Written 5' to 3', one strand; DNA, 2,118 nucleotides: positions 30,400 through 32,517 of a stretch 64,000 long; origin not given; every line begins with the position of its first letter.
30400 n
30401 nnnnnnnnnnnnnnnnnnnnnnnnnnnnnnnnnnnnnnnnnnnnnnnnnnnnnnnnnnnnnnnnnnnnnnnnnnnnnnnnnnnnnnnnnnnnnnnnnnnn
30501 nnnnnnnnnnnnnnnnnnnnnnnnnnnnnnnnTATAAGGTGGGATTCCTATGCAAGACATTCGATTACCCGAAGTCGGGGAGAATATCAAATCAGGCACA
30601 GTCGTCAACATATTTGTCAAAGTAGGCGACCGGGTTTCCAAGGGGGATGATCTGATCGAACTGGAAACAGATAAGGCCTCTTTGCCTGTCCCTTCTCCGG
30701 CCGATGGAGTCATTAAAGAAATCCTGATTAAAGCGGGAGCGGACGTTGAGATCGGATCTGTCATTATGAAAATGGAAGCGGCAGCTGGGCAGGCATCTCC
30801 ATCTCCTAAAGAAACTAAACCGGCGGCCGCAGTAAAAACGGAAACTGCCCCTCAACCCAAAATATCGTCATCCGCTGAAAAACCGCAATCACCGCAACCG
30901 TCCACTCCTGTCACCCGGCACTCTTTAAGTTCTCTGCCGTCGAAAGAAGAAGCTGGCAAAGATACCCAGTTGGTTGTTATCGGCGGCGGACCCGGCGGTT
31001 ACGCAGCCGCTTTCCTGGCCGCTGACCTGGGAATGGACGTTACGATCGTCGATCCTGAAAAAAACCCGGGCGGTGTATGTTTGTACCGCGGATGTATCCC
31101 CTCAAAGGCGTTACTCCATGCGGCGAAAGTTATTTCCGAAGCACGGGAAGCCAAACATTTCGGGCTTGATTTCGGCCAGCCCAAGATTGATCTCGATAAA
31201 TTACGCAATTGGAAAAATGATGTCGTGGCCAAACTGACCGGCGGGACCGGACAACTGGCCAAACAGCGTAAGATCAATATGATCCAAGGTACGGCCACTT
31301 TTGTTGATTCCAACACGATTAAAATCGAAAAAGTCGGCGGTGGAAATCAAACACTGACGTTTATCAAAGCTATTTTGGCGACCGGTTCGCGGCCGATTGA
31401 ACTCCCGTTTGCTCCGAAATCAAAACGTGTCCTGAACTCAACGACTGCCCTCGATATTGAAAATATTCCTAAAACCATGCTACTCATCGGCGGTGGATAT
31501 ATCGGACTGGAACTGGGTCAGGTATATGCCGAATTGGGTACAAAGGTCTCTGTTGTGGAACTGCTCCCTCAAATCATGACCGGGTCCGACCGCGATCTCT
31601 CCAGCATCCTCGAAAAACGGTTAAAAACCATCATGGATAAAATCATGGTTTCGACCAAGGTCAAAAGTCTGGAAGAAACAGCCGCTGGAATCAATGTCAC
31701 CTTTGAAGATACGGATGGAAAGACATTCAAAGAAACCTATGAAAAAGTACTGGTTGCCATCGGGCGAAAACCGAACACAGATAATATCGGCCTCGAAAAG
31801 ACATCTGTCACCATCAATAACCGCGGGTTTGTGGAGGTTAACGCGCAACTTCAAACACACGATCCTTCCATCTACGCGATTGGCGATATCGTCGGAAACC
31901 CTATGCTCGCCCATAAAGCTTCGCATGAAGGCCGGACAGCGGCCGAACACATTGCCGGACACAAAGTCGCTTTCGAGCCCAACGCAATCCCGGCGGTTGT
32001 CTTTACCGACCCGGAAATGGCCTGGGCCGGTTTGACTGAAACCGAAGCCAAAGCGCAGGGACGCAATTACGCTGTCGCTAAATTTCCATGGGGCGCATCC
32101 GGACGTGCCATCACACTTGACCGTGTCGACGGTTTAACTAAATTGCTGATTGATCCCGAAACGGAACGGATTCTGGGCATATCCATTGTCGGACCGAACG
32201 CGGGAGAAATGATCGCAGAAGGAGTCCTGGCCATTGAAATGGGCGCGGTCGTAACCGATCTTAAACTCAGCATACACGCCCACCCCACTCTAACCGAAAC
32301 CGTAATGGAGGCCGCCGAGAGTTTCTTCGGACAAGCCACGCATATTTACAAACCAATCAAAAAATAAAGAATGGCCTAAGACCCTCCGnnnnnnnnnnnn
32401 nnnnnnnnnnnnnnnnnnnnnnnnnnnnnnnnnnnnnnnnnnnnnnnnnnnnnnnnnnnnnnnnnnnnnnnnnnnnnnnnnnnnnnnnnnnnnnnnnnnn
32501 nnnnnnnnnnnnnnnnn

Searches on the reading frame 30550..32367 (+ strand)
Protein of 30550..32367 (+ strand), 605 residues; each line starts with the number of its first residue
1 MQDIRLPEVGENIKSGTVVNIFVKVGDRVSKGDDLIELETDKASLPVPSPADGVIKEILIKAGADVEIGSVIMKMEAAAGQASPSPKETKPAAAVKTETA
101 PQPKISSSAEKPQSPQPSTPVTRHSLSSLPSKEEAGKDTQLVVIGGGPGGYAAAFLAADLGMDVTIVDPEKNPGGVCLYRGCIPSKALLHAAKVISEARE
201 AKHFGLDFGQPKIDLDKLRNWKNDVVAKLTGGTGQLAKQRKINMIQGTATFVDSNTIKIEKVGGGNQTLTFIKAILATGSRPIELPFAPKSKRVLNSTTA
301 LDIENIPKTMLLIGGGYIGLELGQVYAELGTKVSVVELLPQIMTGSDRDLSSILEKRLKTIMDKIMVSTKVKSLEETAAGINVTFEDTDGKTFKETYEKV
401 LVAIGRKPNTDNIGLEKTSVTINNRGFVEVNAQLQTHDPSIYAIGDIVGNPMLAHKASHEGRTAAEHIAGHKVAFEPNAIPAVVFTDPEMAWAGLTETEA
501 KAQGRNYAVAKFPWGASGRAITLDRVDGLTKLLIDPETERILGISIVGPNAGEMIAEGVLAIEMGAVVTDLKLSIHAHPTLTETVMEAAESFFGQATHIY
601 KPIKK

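Call 69: search_protein_families(library=pfam, proteins=[window:30550-32367:+], max_evalue=0.001)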
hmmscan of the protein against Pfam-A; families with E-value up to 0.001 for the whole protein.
window:30550-32367:+ (605 aa): 16 families
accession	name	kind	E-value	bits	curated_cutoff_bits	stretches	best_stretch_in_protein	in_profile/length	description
PF07992.20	Pyr_redox_2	-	6.6e-64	216.6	26.1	1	140-461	2-291/291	Pyridine nucleotide-disulphide oxidoreductase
PF02852.28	Pyr_redox_dim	-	5.4e-36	123.6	25.3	1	480-589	1-110/110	Pyridine nucleotide-disulphide oxidoreductase, dimerisation domain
PF00364.28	Biotin_lipoyl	-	1.4e-22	79.7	22.1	1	3-75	2-73/73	Biotin-requiring enzyme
PF00070.33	Pyr_redox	-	5.1e-19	69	22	1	310-387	2-81/82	Pyridine nucleotide-disulphide oxidoreductase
PF13738.12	Pyr_redox_3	-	2.7e-08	33.9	30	1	268-445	122-305/305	Pyridine nucleotide-disulphide oxidoreductase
PF13533.13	Biotin_lipoyl_2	-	2.2e-07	31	29.8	1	14-38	7-31/32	Biotin-lipoyl like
PF12831.13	FAD_oxidored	-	4.5e-07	30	27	1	141-177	2-38/416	FAD dependent oxidoreductase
PF13450.12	NAD_binding_8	-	7.5e-07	29.8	21.9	1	143-177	1-35/68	NAD(P)-binding Rossmann-like domain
PF01262.27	AlaDh_PNT_C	-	1.7e-06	28.1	23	0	139-170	29-60/214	Alanine dehydrogenase/PNT, C-terminal domain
PF01494.25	FAD_binding_3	-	2e-06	27.7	22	0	138-169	1-32/349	FAD binding domain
PF03721.20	UDPG_MGDP_dh_N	-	1.4e-05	25.2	27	1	311-372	4-65/187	UDP-glucose/GDP-mannose dehydrogenase family, NAD binding domain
PF01134.28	GIDA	-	9.3e-05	22.1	22.1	1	141-200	2-58/391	Glucose inhibited division protein A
PF00890.30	FAD_binding_2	-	0.00041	20.1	20.4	0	141-174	2-35/414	FAD binding domain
PF03486.20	HI0933_like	-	0.00066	19.6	50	0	140-174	2-36/244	HI0933-like protein Rossmann domain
PF02826.25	2-Hacid_dh_C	-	0.00072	19.4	25.1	0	137-175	35-73/178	D-isomer specific 2-hydroxyacid dehydrogenase, NAD binding domain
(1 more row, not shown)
